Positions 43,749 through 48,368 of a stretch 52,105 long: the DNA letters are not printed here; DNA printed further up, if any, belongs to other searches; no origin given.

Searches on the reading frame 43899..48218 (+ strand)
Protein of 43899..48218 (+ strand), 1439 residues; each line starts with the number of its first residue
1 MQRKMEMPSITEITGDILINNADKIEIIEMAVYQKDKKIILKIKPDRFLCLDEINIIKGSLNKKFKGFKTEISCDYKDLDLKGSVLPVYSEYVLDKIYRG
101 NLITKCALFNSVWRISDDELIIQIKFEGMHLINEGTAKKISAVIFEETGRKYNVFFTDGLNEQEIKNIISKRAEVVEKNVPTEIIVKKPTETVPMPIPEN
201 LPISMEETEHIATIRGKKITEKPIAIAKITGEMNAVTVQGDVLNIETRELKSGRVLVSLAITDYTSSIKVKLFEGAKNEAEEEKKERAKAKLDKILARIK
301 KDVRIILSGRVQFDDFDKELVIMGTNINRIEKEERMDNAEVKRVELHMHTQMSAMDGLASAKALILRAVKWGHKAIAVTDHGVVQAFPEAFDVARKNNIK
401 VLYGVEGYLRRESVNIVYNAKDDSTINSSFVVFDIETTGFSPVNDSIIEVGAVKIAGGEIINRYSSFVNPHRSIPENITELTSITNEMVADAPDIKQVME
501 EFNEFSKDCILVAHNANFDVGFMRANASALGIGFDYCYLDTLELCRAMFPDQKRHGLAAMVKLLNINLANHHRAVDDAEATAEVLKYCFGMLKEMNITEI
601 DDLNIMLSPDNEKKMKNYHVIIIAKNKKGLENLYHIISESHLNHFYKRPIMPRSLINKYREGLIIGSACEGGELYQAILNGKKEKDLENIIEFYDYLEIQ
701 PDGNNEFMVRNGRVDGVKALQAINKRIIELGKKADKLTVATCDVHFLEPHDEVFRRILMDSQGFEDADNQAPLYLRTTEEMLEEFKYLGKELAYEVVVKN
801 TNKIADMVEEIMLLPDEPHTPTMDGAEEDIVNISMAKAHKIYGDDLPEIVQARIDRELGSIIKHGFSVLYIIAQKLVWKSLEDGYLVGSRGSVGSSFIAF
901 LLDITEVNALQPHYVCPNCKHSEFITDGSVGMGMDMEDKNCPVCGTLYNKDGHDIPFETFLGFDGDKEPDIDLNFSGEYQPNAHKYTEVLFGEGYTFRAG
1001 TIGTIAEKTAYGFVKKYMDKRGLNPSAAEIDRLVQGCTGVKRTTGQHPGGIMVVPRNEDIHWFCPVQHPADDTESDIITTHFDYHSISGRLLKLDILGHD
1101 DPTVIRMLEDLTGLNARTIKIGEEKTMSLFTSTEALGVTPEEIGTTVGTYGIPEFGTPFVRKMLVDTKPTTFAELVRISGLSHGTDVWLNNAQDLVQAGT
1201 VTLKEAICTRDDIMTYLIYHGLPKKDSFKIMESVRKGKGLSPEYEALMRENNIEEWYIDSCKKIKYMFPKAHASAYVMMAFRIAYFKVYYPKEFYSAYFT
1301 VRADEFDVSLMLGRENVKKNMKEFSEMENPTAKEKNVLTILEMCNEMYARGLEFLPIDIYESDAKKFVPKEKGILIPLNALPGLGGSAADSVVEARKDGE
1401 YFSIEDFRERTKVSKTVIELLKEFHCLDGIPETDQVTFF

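Call 83: search_protein_families(library=pfam, proteins=[window:43899-48218:+], max_evalue=0.00001)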
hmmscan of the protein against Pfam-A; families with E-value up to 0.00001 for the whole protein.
window:43899-48218:+ (1439 aa): 8 families
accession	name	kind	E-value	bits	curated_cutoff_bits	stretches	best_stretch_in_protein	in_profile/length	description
PF07733.18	DNA_pol3_alpha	-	1.6e-54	185.7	23.9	1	831-1098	4-260/260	Bacterial DNA polymerase III alpha NTPase domain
PF00929.31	RNase_T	-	1.8e-40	139.6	24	1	431-585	1-164/164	Exonuclease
PF02811.25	PHP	-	1.1e-31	110.8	26.4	2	345-418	1-77/164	PHP domain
PF17657.6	DNA_pol3_finger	-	4.8e-23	81.7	22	1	1101-1238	1-147/166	Bacterial DNA polymerase III alpha subunit finger domain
PF14579.12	HHH_6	-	4.3e-15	56.1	25.6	1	1351-1431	1-84/90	Helix-hairpin-helix motif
PF16473.11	Rv2179c-like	-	5.3e-08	33.2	27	1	431-588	3-176/177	3'-5' exoribonuclease Rv2179c-like domain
PF01336.31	tRNA_anti-codon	-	2.1e-06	28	27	1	236-322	1-69/75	OB-fold nucleic acid binding domain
PF21762.3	DEDDh_C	-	9.5e-06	26.3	27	0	503-585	102-185/188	DNA polymerase III subunit epsilon-like, C-terminal domain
